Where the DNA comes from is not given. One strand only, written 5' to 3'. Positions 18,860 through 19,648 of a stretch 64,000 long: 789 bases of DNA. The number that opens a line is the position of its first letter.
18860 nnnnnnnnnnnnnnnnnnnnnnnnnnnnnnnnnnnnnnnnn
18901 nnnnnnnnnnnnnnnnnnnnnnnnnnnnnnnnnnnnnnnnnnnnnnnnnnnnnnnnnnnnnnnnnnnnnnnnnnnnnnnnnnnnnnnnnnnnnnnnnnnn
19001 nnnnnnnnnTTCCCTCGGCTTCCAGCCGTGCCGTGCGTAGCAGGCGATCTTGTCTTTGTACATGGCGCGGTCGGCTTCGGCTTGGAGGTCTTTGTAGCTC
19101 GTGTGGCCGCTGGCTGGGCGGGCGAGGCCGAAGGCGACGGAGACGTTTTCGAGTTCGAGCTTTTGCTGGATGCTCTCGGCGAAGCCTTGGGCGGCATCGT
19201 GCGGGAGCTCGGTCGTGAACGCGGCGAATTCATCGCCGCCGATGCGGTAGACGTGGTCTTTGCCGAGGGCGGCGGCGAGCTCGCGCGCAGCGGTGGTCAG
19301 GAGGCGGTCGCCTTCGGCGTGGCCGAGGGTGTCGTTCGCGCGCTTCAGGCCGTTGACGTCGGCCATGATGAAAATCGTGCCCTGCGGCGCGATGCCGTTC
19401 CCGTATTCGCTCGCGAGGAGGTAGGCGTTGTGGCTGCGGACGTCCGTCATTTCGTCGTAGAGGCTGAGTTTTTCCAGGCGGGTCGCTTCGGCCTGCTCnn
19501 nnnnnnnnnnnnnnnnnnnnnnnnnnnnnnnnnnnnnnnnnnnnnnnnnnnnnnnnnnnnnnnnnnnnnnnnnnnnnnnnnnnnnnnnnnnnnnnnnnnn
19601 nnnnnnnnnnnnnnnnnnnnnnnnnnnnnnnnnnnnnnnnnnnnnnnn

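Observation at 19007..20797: HydS-type sensory [FeFe]-hydrogenase fused directly to a GGDEF diguanylate cyclase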

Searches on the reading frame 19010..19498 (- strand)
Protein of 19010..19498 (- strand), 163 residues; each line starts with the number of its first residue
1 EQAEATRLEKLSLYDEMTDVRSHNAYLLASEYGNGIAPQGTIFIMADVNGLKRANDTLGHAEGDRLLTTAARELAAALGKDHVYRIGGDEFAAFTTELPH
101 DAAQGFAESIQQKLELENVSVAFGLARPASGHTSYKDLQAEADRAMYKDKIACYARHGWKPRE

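Call 46: search_solved_structures(query=window:19010-19498:-, max_evalue=0.000001, show_alignments=4)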
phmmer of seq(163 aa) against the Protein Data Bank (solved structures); distinct sequences matched with E-value up to 0.000001: 15.
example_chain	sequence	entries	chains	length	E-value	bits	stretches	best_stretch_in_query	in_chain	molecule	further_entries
3icl_A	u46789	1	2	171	8.5e-10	42.1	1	41-150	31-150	EAL/GGDEF domain protein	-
3ign_A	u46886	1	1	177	1.5e-09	41.2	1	7-150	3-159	Diguanylate cyclase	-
4urs_A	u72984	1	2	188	1.9e-09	40.9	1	7-150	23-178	DIGUANYLATE CYCLASE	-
4zve_A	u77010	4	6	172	3.1e-09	40.3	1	43-150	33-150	Diguanylate cyclase DosC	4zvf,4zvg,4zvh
4zmm_A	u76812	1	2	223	4e-09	39.9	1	7-121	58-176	diguanylate cyclase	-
4urq_U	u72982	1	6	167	6.9e-09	39.1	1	42-150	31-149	DIGUANYLATE CYCLASE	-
4urg_A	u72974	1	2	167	1e-08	38.6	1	42-150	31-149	DIGUANYLATE CYCLASE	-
4zmu_A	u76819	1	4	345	1.1e-08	38.5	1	7-120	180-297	diguanylate cyclase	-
3i5c_A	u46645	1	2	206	2.4e-08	37.4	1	4-131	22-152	Fusion of General control protein GCN4 and WSPR response regulator protein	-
4rnf_A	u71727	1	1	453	7.9e-08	35.7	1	39-99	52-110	Motility regulator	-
4rnh_A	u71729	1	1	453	7.9e-08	35.7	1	39-99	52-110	Motility regulator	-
8c05_A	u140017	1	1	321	9.8e-08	35.4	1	41-120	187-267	Sensor domain-containing diguanylate cyclase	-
3i5b_A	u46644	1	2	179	4e-07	33.4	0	23-131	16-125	WspR response regulator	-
4wxo_A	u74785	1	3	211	8.3e-07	32.4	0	7-116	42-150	Uncharacterized protein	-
4iob_A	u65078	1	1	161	8.8e-07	32.3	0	44-118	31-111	Diguanylate cyclase TpbB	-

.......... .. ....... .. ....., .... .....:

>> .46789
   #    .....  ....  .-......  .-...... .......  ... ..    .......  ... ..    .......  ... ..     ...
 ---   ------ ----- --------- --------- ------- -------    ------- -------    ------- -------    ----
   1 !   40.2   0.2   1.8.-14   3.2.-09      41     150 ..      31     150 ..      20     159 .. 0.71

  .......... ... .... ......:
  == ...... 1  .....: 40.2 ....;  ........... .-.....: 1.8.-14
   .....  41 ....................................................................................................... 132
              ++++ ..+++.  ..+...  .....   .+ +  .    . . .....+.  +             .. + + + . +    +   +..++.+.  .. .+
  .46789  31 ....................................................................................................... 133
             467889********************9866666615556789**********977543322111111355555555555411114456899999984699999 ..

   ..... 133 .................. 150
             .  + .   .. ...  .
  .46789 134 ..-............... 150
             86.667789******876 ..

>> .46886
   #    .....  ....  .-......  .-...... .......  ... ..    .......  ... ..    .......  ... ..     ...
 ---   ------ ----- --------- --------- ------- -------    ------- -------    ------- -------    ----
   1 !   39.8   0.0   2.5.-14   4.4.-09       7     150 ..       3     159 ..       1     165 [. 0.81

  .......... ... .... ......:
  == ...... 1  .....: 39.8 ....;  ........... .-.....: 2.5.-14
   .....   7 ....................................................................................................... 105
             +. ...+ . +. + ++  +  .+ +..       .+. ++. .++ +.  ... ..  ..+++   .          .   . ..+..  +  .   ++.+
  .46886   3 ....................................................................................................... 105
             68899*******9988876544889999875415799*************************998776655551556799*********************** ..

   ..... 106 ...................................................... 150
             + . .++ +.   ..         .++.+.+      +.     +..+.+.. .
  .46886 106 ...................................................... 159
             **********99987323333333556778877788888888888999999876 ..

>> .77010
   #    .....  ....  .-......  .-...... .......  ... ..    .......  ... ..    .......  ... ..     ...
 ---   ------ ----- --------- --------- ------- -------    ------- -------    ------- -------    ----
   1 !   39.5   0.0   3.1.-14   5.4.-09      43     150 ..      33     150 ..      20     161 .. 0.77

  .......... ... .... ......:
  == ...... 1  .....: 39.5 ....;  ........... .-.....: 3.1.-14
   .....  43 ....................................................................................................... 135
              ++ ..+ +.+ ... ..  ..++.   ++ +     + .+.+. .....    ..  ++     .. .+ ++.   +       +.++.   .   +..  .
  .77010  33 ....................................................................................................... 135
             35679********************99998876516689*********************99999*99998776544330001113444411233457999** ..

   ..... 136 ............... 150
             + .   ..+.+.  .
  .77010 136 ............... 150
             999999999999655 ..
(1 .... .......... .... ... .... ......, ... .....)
